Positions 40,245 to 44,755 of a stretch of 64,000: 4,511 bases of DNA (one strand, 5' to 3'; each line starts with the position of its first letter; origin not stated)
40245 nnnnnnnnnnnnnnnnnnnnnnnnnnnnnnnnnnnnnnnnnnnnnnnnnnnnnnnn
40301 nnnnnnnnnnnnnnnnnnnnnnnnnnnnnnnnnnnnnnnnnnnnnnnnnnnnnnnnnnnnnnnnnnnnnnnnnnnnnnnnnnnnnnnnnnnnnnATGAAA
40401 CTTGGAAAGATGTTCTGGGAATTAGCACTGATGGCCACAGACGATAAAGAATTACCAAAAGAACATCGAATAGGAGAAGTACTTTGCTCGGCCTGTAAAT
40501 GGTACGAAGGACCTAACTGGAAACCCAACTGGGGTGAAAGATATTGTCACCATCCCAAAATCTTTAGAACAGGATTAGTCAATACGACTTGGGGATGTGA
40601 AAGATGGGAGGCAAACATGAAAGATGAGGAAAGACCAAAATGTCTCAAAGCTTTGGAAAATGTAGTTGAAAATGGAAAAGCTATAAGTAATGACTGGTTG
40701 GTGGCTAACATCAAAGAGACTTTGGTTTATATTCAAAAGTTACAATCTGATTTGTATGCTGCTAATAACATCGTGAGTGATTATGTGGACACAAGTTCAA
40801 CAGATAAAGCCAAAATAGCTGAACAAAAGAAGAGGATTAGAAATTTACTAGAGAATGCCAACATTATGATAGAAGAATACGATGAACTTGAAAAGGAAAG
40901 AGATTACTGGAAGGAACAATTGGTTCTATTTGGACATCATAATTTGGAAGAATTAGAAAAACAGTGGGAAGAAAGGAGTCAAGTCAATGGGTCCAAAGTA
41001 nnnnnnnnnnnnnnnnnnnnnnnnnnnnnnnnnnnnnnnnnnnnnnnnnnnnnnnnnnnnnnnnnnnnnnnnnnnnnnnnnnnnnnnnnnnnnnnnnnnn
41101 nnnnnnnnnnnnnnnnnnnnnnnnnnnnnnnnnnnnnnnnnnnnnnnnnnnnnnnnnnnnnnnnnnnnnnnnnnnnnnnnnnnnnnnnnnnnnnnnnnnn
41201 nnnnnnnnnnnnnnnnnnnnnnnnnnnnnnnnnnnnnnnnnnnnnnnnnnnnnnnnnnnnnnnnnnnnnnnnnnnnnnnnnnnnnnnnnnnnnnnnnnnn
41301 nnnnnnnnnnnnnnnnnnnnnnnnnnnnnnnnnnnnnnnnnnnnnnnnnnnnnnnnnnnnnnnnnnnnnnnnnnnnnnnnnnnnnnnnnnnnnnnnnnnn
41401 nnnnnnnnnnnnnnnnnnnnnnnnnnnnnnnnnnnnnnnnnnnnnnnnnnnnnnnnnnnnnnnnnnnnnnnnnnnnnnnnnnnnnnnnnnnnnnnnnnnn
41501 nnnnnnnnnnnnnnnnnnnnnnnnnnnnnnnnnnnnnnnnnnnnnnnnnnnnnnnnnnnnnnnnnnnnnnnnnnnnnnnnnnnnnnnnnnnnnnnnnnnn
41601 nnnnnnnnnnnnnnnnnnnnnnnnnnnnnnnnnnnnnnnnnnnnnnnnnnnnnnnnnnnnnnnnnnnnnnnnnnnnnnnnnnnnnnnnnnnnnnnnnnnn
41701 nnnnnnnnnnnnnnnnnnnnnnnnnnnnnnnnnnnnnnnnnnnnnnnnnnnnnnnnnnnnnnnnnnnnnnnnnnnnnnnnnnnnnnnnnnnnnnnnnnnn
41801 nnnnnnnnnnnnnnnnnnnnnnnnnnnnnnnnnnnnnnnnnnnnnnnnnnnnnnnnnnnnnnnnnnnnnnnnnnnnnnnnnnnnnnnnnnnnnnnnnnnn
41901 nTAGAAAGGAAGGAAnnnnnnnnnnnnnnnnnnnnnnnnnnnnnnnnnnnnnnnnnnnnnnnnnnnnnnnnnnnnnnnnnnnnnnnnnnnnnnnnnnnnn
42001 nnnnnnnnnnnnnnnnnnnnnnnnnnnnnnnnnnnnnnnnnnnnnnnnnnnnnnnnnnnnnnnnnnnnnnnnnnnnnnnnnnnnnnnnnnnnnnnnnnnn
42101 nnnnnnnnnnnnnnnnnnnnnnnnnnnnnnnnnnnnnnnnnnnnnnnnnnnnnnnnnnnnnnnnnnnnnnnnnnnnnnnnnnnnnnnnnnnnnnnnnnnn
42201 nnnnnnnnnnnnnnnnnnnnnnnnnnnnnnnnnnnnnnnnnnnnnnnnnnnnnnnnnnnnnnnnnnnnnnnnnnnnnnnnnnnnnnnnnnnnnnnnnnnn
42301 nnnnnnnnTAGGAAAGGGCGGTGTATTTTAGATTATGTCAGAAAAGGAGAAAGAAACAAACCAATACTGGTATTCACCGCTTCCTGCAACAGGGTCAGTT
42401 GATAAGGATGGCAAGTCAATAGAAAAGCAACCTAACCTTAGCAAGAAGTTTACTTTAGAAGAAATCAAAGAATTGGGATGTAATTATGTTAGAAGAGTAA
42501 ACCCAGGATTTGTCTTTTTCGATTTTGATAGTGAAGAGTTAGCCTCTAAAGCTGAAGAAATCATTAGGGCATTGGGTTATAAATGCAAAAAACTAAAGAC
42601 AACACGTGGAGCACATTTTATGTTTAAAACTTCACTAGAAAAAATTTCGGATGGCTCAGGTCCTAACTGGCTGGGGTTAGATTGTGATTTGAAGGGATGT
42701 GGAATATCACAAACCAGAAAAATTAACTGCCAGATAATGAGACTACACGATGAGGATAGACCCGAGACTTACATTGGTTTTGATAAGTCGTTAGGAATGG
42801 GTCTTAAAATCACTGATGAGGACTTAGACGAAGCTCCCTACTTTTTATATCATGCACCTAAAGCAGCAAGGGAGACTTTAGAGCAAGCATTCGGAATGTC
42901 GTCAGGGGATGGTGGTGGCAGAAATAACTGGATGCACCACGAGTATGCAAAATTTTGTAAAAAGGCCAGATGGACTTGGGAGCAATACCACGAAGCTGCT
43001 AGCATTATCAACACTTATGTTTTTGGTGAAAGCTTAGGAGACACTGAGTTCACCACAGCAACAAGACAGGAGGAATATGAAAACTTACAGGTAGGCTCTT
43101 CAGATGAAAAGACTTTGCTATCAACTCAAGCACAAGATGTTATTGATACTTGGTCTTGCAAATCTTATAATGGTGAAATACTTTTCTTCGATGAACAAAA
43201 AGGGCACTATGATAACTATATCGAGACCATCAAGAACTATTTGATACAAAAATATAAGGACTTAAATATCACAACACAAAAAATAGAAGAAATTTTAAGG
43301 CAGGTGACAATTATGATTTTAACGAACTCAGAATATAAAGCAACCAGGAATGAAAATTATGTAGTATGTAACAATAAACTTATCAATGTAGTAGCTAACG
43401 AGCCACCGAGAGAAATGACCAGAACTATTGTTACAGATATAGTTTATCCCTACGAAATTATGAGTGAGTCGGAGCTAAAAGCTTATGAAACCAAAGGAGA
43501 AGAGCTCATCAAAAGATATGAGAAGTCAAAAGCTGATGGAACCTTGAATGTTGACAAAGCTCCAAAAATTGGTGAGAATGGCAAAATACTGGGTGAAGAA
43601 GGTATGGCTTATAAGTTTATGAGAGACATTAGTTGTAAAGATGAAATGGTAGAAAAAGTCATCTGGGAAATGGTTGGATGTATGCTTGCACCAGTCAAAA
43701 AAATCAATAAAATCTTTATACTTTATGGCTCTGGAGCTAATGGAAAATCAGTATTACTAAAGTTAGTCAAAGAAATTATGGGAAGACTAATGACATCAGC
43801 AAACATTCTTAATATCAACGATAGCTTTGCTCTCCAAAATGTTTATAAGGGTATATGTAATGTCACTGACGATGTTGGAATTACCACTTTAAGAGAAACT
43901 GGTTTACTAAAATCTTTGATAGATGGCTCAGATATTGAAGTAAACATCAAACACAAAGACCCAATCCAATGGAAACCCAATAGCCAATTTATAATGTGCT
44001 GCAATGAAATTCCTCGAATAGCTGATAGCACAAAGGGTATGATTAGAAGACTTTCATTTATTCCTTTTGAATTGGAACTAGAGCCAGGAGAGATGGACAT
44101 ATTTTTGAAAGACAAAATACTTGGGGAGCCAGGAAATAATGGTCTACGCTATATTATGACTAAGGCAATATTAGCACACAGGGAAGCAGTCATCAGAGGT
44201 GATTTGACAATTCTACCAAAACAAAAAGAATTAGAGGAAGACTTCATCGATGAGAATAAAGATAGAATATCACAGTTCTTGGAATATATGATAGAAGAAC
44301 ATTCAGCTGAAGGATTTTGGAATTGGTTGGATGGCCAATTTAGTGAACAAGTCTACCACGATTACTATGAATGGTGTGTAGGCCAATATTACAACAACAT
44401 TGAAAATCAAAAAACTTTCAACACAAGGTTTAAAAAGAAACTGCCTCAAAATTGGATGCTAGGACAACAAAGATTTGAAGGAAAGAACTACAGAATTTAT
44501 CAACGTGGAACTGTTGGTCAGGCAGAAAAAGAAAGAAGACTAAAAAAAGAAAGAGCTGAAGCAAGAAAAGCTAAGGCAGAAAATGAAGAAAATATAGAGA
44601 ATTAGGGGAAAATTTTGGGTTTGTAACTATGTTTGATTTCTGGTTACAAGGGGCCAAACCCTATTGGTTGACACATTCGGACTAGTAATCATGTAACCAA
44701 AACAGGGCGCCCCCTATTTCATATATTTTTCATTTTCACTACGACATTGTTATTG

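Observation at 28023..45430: Composite repeated intergenic element: conserved-loop hairpin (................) paired with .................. in either orientation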

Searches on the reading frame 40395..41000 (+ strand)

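Call 75: search_protein_families(library=pfam, proteins=[window:40395-41000:+], max_evalue=0.05)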
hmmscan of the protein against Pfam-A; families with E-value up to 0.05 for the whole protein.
window:40395-41000:+ (202 aa): 2 families
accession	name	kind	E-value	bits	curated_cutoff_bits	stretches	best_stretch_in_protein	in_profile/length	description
PF05659.16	RPW8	-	0.041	14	30.4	0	109-190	30-106/139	Arabidopsis broad-spectrum mildew resistance protein RPW8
PF01920.25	Prefoldin_2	-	0.045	14.2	27.6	1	137-194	13-70/106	Prefoldin subunit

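Call 87: search_protein_families(library=phrogs, proteins=[window:40395-41000:+], max_evalue=0.001)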
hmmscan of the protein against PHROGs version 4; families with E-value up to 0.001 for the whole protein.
window:40395-41000:+ (202 aa): 0 families

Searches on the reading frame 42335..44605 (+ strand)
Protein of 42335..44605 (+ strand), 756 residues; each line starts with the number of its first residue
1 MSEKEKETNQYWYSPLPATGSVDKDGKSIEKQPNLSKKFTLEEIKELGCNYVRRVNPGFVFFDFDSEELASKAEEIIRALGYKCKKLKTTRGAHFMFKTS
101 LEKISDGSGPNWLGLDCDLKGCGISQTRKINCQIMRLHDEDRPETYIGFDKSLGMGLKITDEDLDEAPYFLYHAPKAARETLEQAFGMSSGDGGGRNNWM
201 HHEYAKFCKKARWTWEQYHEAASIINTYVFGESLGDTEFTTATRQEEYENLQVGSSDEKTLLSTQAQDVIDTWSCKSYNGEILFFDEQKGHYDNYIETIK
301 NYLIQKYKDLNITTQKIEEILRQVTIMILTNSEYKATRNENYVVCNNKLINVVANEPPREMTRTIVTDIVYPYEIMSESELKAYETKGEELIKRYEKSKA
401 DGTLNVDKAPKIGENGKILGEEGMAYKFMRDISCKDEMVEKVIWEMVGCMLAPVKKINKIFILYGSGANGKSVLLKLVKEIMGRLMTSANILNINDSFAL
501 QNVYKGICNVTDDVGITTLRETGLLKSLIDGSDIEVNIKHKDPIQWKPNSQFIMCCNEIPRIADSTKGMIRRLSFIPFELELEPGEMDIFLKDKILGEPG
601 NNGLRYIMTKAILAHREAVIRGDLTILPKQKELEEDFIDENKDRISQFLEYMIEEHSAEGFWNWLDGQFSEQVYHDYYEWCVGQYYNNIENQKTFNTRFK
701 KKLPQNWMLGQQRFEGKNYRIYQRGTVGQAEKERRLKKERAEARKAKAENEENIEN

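Call 15: search_dna_similar(query=window:42335-44605:+, collection=phages, mode=protein, max_rows=15)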
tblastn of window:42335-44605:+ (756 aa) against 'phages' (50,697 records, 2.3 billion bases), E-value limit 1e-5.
Records with a match: 797; places in all: 798; records where one place covers at least 80% of the query: 1.
Best place of each record, by identity: <60% 797.
By first word of the organism name: Streptococcus 332; Enterococcus 109; Arthrobacter 76; Streptomyces 68; Gordonia 55; Bacteriophage 22; Listeria 15; Lactobacillus 15; Staphylococcus 7; Lactococcus 7; and 39 more.
By host as written in the record: Arthrobacter sp. ATCC 21022 62; - 57; Streptococcus thermophilus 53; Enterococcus faecalis 40; Gordonia rubripertincta NRRL B-16540 36; Streptomyces griseus ATCC 10137 23; Gordonia terrae 3612 15; Streptomyces scabiei RL-34 14; and 346 more.
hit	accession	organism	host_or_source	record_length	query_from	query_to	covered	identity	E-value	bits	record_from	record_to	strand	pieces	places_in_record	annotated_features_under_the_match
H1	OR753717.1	Mycoplasmopsis phage vB_Mfe_PMF329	Mycoplasmopsis felis MF329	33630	65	681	82%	21.2%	3e-17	93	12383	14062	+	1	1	DNA primase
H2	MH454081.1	Paenibacillus phage LincolnB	Paenibacillus larvae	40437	432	723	39%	28.8%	1e-25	120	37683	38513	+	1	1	DNA primase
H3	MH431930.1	Paenibacillus phage Wanderer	Paenibacillus larvae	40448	432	723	39%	28.8%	1e-25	120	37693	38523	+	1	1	DNA primase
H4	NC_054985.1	Paenibacillus phage Wanderer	Paenibacillus larvae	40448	432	723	39%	28.8%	1e-25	120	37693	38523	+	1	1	DNA primase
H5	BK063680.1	Caudoviricetes sp. vir335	Methanomassiliicoccales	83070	361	679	42%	25.1%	1e-16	91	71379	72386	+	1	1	DNA primase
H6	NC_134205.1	Caudoviricetes sp. vir335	Methanomassiliicoccales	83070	361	679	42%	25.1%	1e-16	91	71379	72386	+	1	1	DNA primase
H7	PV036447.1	Anaeroplasmataceae phage NatCom_34063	Anaeroplasmataceae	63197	414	725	41%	25.2%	1e-6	59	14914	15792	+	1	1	DNA primase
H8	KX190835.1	Bacillus phage vB_BtS_BMBtp15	Bacillus thuringiensis BGSC 4AE1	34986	427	722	39%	25.6%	2e-22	109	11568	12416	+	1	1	primase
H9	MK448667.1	Streptococcus phage Javan105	Streptococcus constellatus C232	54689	399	682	38%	26.3%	4e-8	63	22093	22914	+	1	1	DNA primase/helicase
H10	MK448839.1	Streptococcus phage Javan102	Streptococcus constellatus C1050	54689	399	682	38%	26.3%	4e-8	63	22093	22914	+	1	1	DNA primase/helicase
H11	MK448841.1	Streptococcus phage Javan108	Streptococcus constellatus C818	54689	399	682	38%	26.3%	4e-8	63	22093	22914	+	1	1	DNA primase/helicase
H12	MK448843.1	Streptococcus phage Javan112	Streptococcus constellatus SK1060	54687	399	682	38%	26.3%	4e-8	63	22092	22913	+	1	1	DNA primase/helicase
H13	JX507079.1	Acidithiobacillus phage AcaML1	Acidithiobacillus caldus ATCC 51756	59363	405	716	41%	23.2%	2e-11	74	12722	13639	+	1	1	putative DNA primase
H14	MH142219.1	Acidithiobacillus phage AcaML1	Acidithiobacillus caldus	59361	405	716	41%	23.2%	2e-11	74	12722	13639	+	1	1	record has no annotation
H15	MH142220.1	Acidithiobacillus phage AcaML1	Acidithiobacillus caldus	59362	405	716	41%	23.2%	2e-11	74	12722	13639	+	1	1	record has no annotation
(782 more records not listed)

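Call 25: find_related_loci(query=window:42335-44602:+, collection=viral_contigs, flank=10000)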
Query window:42335-44602:+ (756 aa) in viral_contigs; peptide patterns used: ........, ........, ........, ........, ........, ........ (x = any residue, [..] = any of these).
2 stretches matched a pattern; 2 encode a relative of the query (tblastn E <= 1e-3); 2 distinct loci.
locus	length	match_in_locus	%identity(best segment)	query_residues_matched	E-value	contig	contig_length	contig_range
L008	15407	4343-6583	95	1-748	0e+0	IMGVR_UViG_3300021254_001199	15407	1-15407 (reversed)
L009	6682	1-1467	95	268-756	0e+0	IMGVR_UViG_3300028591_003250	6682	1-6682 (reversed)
